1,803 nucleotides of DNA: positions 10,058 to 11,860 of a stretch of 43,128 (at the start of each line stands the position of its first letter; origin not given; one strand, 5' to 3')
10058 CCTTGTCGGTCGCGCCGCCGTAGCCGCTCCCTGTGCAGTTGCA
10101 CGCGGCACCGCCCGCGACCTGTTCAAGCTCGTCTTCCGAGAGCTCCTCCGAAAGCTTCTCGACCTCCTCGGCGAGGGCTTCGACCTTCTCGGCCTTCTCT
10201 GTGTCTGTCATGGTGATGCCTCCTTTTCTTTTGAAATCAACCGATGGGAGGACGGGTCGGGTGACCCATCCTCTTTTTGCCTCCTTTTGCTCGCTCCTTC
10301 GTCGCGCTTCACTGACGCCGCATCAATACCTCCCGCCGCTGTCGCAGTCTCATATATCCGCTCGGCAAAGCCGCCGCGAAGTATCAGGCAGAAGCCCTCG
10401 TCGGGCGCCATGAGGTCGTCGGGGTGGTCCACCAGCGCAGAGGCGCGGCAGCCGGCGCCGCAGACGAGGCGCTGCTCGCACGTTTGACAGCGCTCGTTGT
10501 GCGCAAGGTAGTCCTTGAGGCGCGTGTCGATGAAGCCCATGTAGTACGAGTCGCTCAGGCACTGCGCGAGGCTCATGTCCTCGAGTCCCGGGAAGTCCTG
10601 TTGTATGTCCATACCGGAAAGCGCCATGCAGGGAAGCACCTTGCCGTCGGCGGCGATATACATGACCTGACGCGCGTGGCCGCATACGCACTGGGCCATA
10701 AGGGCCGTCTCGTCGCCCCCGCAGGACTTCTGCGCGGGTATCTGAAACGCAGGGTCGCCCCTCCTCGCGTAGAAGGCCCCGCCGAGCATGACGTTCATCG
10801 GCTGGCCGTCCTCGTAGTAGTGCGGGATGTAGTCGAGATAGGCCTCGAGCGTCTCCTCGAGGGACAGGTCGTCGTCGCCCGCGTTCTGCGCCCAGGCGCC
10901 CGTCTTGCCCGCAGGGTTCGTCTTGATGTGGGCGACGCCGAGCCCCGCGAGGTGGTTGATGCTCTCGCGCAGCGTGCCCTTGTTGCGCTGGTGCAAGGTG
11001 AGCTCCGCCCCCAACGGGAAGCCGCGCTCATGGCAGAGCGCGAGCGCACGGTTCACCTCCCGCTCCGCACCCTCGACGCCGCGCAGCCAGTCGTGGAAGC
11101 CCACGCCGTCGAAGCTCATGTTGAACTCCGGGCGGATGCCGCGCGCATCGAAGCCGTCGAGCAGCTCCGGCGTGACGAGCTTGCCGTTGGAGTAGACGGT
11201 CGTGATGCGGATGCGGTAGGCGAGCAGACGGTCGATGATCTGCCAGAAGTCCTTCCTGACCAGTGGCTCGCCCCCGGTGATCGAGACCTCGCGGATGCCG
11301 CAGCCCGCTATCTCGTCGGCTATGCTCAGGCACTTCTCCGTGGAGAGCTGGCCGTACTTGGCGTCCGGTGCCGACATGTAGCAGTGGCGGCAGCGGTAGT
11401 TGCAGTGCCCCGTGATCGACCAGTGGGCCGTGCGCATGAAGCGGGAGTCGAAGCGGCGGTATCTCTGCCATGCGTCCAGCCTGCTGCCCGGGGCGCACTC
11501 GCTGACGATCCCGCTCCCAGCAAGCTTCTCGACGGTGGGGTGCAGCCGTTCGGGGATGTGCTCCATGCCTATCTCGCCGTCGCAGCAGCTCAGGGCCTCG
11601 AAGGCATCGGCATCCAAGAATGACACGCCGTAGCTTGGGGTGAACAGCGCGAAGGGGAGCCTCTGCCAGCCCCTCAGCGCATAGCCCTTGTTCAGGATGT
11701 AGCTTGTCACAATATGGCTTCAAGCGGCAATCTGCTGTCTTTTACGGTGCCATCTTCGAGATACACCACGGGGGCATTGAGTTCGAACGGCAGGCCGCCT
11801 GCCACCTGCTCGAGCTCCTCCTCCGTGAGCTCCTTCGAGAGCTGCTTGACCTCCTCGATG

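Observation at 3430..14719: Multi-precursor radical-SAM RiPP cluster that I cannot assign to a characterised class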

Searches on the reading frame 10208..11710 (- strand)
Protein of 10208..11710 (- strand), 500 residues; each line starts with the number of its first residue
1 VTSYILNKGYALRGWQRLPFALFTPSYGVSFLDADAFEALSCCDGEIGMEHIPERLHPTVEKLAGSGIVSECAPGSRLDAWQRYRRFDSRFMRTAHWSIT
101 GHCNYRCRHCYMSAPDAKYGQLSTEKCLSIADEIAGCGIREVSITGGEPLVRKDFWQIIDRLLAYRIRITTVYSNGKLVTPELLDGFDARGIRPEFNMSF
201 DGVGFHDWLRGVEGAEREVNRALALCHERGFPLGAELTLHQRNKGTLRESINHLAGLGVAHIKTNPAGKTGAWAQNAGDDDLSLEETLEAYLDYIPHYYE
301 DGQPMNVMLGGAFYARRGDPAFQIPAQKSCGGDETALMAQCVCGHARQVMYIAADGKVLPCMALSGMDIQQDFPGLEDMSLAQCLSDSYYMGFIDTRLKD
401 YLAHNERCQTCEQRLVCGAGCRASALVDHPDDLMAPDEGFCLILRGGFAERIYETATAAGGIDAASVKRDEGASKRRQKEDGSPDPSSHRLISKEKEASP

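Call 3: search_protein_families(library=ncbifam, max_evalue=0.01, proteins=[window:10208-11710:-])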
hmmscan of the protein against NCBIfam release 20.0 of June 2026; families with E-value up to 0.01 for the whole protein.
window:10208-11710:- (500 aa): 64 families (the best 25 are shown)
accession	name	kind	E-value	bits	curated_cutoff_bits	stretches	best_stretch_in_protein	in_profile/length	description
TIGR04250.1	SCM_rSAM_ScmE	equivalog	1.2e-27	96.8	400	1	96-426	6-332/358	SynChlorMet cassette radical SAM/SPASM protein ScmE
NF045574.1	sacti_mat_StsB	exception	2.2e-25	89.4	625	2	89-263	92-265/466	StsB family radical SAM/SPASM domain sactipeptide maturase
TIGR04055.1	rSAM_NirJ2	equivalog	2.7e-25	89.6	500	1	96-442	3-323/326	putative heme d1 biosynthesis radical SAM protein NirJ2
TIGR04347.1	pseudo_SAM_Halo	equivalog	1.5e-23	83.7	525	1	96-313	41-260/390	TIGR04347 family pseudo-SAM/SPASM protein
TIGR04053.2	TIGR04053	equivalog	2.3e-23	83.1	395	1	96-260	11-179/366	TIGR04053 family radical SAM/SPASM domain-containing protein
TIGR04545.1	rSAM_ahbD_hemeb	equivalog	3e-23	82.8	500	1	96-441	3-335/339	heme b synthase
TIGR04051.1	rSAM_NirJ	equivalog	1.9e-22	79.7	515.45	1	97-254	6-163/354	heme d1 biosynthesis radical SAM protein NirJ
TIGR03913.1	rad_SAM_trio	equivalog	5e-22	77.9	591.75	1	94-424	20-338/477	GDL motif peptide-associated radical SAM/SPASM maturase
TIGR04054.1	rSAM_NirJ1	equivalog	9.4e-21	73.9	650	1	96-250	39-193/387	putative heme d1 biosynthesis radical SAM protein NirJ1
TIGR04546.1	rSAM_ahbC_deAc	equivalog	2.4e-20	72.7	650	1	96-307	42-255/390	12,18-didecarboxysiroheme deacetylase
TIGR03962.1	mycofact_rSAM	equivalog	1.1e-19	70.8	265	1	96-426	15-318/339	mycofactocin radical SAM maturase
TIGR04103.1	rSAM_nif11_3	equivalog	6.7e-19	67.8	725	1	92-427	4-331/412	nif11-class peptide radical SAM maturase 3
TIGR02109.1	PQQ_syn_pqqE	equivalog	3.2e-18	65.8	381.35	2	99-263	13-178/358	pyrroloquinoline quinone biosynthesis protein PqqE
TIGR04251.1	SCM_rSAM_ScmF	equivalog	1.7e-17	63.8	400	1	93-286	4-202/353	SynChlorMet cassette radical SAM/SPASM protein ScmF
TIGR02668.1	moaA_archaeal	equivalog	3.4e-17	62.4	325.25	1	92-180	9-98/303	GTP 3',8-cyclase MoaA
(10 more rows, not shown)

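Call 5: search_protein_families(library=pfam, max_evalue=0.01, proteins=[window:10208-11710:-])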
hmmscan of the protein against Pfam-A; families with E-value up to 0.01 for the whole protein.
window:10208-11710:- (500 aa): 3 families
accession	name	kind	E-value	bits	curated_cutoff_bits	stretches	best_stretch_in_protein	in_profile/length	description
PF04055.27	Radical_SAM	-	3.9e-19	69.9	29.5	1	98-249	2-161/166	Radical SAM superfamily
PF13353.11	Fer4_12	-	2.7e-05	24.9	22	1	93-163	7-78/137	4Fe-4S single cluster domain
PF13186.11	SPASM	-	0.0012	19.5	21.5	1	343-412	1-67/67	Iron-sulfur cluster-binding domain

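Call 7: find_homologous_proteins(query=window:10208-11710:-, max_evalue=0.00001)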
Query window:10208-11710:- (500 aa): 1740 proteins with E <= 0.00001 among 8000 candidates; the best 120 are listed.
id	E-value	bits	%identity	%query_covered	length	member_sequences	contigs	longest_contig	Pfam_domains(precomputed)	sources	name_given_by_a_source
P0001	0.0e+0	1179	100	100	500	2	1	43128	PF04055.28,PF13353.12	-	-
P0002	0.0e+0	1018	88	94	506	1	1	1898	PF04055.28,PF13353.12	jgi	jgi:radical SAM protein with 4Fe4S-binding SPASM domain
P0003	1.5e-270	916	82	92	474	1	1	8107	PF04055.28,PF13353.12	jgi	jgi:radical SAM protein with 4Fe4S-binding SPASM domain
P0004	3.8e-245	832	80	87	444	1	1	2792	PF04055.28,PF13353.12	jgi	jgi:radical SAM protein with 4Fe4S-binding SPASM domain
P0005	8.0e-241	818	79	87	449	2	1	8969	PF13186.12,PF04055.28,PF13353.12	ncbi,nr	ncbi:MAG: radical SAM protein [Coriobacteriales bacterium]|nr:radical SAM protein [Coriobacteriales 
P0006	1.8e-236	804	77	87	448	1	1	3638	PF04055.28,PF13353.12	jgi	jgi:radical SAM protein with 4Fe4S-binding SPASM domain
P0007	2.5e-209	714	66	91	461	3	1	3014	PF04055.28,PF13353.12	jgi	jgi:radical SAM protein with 4Fe4S-binding SPASM domain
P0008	9.3e-194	663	61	91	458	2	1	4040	PF04055.28,PF13353.12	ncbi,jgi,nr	ncbi:MAG: radical SAM protein [Ruminococcus sp.]|jgi:radical SAM protein with 4Fe4S-binding SPASM do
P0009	1.8e-174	599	56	90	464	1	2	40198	PF04055.28,PF13353.12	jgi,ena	-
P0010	1.1e-171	590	55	90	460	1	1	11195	PF04055.28,PF13353.12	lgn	-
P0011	8.7e-169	580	53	93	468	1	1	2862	PF04055.28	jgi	jgi:radical SAM protein with 4Fe4S-binding SPASM domain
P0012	2.0e-168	579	55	90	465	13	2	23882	PF04055.28,PF13353.12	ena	-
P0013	1.8e-167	576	53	90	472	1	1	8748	PF04055.28,PF13353.12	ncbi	-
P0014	6.6e-167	574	54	93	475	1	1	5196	PF04055.28,PF13353.12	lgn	-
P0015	1.5e-166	573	54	90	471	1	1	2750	PF04055.28,PF13353.12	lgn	-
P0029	4.3e-160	552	52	91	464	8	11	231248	PF04055.28,PF13353.12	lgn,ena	-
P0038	5.6e-157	541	51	91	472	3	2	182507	PF04055.28,PF13353.12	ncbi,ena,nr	ncbi:MAG: radical SAM protein [Clostridia bacterium]|nr:radical SAM protein [Clostridia bacterium]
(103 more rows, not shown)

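Call 10: find_encoding_contigs(protein=P0005, flank=8000, max_places=3)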
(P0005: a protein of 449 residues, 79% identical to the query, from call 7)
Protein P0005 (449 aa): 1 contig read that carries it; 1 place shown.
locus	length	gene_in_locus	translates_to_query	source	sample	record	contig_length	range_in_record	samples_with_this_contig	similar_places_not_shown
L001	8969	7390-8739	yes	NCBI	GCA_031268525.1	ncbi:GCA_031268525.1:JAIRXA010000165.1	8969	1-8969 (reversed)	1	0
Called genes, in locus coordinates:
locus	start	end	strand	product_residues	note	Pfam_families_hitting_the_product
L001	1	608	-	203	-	PF17760:UvrA_inter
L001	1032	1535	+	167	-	-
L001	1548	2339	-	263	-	PF02535:Zip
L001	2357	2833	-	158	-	PF02082:Rrf2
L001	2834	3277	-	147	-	PF01592:NifU_N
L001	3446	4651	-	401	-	PF00266:Aminotran_5, PF01212:Beta_elim_lyase (weak), PF01041:DegT_DnrJ_EryC1 (weak)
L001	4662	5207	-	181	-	PF03473:MOSC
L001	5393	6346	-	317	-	PF11288:DUF3089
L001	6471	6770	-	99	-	PF01740:STAS, PF13466:STAS_2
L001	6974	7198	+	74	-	-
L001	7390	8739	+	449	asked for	PF04055:Radical_SAM, PF13353:Fer4_12 (weak), PF13186:SPASM (weak)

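Call 11: find_encoding_contigs(protein=P0029, flank=8000, max_places=3)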
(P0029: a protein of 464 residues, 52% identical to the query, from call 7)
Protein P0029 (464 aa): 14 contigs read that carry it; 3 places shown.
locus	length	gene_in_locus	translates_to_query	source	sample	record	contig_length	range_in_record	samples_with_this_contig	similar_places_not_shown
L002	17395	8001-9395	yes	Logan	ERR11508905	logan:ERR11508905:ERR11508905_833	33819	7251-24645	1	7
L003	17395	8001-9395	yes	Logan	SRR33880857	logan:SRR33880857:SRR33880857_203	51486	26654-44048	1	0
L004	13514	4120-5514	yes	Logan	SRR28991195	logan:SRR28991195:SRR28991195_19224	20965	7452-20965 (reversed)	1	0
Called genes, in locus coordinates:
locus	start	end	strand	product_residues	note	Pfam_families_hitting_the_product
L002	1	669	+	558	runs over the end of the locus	PF02690:Na_Pi_cotrans, PF01895:PhoU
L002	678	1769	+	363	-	PF01594:AI-2E_transport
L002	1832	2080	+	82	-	-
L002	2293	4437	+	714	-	PF03412:Peptidase_C39, PF13529:Peptidase_C39_2, PF00664:ABC_membrane, PF00005:ABC_tran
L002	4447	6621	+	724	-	PF00664:ABC_membrane, PF00005:ABC_tran, PF02463:SMC_N (faint)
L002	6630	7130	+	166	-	PF04542:Sigma70_r2, PF08281:Sigma70_r4_2, PF04545:Sigma70_r4, PF13412:HTH_24 (faint)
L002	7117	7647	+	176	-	-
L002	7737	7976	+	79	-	-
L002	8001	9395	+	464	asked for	PF04055:Radical_SAM, PF13353:Fer4_12 (weak)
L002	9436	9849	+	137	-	-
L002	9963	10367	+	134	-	PF07862:Nif11 (weak)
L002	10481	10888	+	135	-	PF07862:Nif11 (weak)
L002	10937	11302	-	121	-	PF04237:YjbR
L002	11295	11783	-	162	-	PF00903:Glyoxalase, PF12681:Glyoxalase_2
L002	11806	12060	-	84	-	PF11731:Cdd1, PF14520:HHH_5 (weak)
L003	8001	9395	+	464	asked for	PF04055:Radical_SAM, PF13353:Fer4_12 (weak)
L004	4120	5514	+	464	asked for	PF04055:Radical_SAM, PF13353:Fer4_12 (weak)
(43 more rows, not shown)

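Call 28: search_solved_structures(query=window:10208-11710:-, max_evalue=0.001, show_alignments=3)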
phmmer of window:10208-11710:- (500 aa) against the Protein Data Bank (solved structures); distinct sequences matched with E-value up to 0.001: 6.
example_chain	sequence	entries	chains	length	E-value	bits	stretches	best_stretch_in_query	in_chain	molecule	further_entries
6efn_A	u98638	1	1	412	6.5e-13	51.2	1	94-299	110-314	Sporulation killing factor maturation protein SkfB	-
6c8v_A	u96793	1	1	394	2.7e-11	45.8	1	99-258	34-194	Coenzyme PQQ synthesis protein E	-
1tv7_A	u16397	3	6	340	9.1e-06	27.6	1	90-202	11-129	Molybdenum cofactor biosynthesis protein A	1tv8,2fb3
2fb2_A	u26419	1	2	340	1.6e-05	26.9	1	91-202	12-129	Molybdenum cofactor biosynthesis protein A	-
8wm2_A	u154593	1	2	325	5e-05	25.2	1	97-188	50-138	Fe-S radical SAM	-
5v1q_A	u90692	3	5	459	0.00029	22.7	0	349-427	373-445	Radical SAM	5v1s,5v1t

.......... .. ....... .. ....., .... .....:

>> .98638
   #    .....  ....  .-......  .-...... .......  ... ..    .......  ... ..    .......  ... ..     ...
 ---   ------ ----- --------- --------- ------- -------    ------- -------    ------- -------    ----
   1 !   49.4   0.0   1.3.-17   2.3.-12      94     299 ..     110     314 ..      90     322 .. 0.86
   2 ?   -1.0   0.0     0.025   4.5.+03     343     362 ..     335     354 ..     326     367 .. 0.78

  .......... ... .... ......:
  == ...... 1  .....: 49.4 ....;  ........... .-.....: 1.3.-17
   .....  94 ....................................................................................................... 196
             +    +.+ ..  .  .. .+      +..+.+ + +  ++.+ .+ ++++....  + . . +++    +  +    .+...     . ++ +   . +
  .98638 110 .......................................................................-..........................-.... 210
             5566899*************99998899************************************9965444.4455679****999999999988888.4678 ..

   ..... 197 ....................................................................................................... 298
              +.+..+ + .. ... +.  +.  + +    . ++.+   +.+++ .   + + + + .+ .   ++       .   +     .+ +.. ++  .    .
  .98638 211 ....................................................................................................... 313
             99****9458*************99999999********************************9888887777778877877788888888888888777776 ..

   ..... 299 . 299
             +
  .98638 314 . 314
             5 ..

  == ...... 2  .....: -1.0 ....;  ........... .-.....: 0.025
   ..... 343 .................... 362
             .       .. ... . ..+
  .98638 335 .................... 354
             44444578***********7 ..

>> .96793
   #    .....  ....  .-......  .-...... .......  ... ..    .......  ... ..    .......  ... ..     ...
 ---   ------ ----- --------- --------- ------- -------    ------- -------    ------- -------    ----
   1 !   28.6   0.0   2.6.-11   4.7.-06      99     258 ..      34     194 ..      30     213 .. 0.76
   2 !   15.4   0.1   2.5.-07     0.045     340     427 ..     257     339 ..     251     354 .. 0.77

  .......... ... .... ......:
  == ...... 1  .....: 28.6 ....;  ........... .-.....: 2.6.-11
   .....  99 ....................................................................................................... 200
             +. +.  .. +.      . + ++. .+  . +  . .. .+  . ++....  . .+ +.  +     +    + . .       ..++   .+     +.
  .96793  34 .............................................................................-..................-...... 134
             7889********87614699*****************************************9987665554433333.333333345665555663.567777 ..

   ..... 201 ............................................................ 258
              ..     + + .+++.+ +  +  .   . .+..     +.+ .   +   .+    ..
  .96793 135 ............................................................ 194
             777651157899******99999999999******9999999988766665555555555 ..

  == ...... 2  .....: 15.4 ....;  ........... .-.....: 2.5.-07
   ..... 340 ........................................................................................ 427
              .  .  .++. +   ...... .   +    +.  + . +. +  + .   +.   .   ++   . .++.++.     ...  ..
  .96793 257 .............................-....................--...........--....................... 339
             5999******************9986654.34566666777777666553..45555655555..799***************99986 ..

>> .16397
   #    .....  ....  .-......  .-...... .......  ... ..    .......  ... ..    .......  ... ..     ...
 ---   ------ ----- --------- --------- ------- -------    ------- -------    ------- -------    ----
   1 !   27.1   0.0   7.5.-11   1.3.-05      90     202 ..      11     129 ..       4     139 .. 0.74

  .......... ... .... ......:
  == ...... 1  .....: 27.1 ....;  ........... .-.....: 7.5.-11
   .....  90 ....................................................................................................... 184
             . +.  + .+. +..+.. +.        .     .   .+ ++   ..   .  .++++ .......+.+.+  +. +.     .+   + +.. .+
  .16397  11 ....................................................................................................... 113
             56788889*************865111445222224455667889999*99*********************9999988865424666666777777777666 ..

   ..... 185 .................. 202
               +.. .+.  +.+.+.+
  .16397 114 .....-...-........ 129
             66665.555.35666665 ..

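Call 31: find_related_loci(query=A1, collection=genome_contigs, flank=10000)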
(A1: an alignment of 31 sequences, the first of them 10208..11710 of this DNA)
Query A1 (500 aa) in genome_contigs; peptide patterns used: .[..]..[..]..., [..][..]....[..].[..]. (x = any residue, [..] = any of these).
599 stretches matched a pattern (row limit reached: there are more); 539 encode a relative of the query (tblastn E <= 1e-3); the best 80 are kept; 80 distinct loci.
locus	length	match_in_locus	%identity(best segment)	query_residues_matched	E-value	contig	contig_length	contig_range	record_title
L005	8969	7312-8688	79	3-462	0e+0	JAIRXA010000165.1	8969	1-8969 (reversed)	MAG: Coriobacteriales bacterium isolate Gsp477_bin137 k119_1812128, whole genome shotgun sequence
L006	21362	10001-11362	52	4-456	3e-161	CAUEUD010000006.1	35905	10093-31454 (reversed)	MAG TPA_asm: Eubacterium limosum isolate SRR13494512_bin.29_MetaWRAP_v1.3_MAG genome assembly, contig: ERZ19211537.444,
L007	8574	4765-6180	51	4-475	5e-161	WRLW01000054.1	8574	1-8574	MAG: Oscillospiraceae bacterium isolate Th196P3bin47 Ga0099364_10019777, whole genome shotgun sequence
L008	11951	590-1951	52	4-456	4e-159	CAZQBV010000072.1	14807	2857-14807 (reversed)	MAG TPA_asm: uncultured Christensenella sp. isolate SRP242652_co4_64 genome assembly, contig: NODE_2041_length_14807_cov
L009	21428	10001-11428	50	4-482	4e-157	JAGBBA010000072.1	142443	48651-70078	MAG: Clostridia bacterium isolate RGIG8955 Water_deer_Rectum-1__c403651, whole genome shotgun sequence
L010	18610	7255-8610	52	4-454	1e-156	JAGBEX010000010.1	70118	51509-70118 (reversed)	MAG: Clostridia bacterium isolate RGIG9056 Water_deer_Rectum-4__c4581, whole genome shotgun sequence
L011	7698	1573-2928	52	4-454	2e-156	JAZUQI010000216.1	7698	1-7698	MAG: Clostridia bacterium isolate T1900044859_TS20190325.MAGScoT_cleanbin_000049 SGB_3086_k141_490871, whole genome shot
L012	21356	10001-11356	50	4-455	8e-156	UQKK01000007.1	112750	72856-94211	uncultured Ruminococcus sp. isolate UMGS362 genome assembly, contig: NODE_105_length_112750_cov_11.002103, whole genome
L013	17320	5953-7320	50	4-460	2e-155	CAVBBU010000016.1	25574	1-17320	Bacteroidaceae bacterium isolate G02644-L1_cleanbin_000008 genome assembly, contig: Spades_G02644-L1_contig_507, whole g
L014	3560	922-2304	52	5-459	4e-162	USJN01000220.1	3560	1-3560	uncultured Coriobacteriaceae bacterium isolate UMGS1773 genome assembly, contig: NODE_11192_length_3560_cov_4.332097, wh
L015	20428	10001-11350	52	4-452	3e-155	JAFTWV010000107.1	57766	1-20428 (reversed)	MAG: Clostridia bacterium isolate RGIG4222 Roe_deer_Colon-4__c385578, whole genome shotgun sequence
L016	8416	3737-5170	49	4-480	1e-154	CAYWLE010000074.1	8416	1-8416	MAG TPA_asm: uncultured Oscillospiraceae bacterium isolate SRP350583_co1_410 genome assembly, contig: NODE_13848_length_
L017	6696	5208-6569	50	1-452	2e-154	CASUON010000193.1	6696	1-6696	MAG: uncultured Lachnospiraceae bacterium isolate extra-ERR2136573.25_1677762965 genome assembly, contig: NODE_1586_leng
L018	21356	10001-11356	52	4-454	2e-153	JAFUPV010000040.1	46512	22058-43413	MAG: Lachnospiraceae bacterium isolate RGIG4716 Roe_deer_Rectum.Co__c1397750, whole genome shotgun sequence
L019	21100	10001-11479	48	4-478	2e-153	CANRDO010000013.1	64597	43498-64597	MAG: uncultured Lachnospiraceae bacterium isolate Lapin-026__bin14 genome assembly, contig: Lapin-026__NODE_443_length_6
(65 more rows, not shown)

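Call 33: predict_structure(protein=window:10208-11710:-)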
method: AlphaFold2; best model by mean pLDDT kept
length: 500 residues; sequences in the alignment: 1
mean_pLDDT: 40.6   pTM: 0.39
mean pLDDT of the five models: 40.6, 30.6, 29.6, 29.1, 28.1
residues with pLDDT >= 90: 4; 70-90: 42; 50-70: 69; < 50: 385
segments of 3 or more residues with pLDDT < 50: 1-122, 202-204, 209-211, 235-244, 257-500
pLDDT, mean of each block of 10 residues (from residue 1): 25 24 25 32 35 44 37 29 28 33 28 32 61 63 59 75 82 64 87 72 47 59 74 53 48 49 32 31 41 41 33 27 26 26 26 30 32 36 30 28 29 25 25 30 35 43 40 38 35 28
secondary structure, 60 per line:
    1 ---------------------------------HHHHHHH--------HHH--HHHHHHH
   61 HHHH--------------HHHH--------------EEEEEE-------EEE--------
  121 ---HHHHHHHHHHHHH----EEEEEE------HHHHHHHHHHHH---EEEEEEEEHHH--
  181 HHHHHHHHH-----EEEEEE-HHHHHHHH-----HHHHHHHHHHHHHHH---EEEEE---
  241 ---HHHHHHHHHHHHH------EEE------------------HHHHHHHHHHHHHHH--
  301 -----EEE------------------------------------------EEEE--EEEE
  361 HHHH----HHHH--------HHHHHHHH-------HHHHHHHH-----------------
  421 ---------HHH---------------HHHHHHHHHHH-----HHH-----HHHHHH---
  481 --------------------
elements in order: H34-40 H54-64 H79-82 E97-102 E110-112 H124-136 E141-146 H153-164 E168-175 H181-189 E195-200 H202-209 H215-229 E233-237 H244-256 E263-265 H284-298 E306-308 E351-354 E357-360 H361-364 H369-372 H381-388 H396-403 H448-458 H472-477
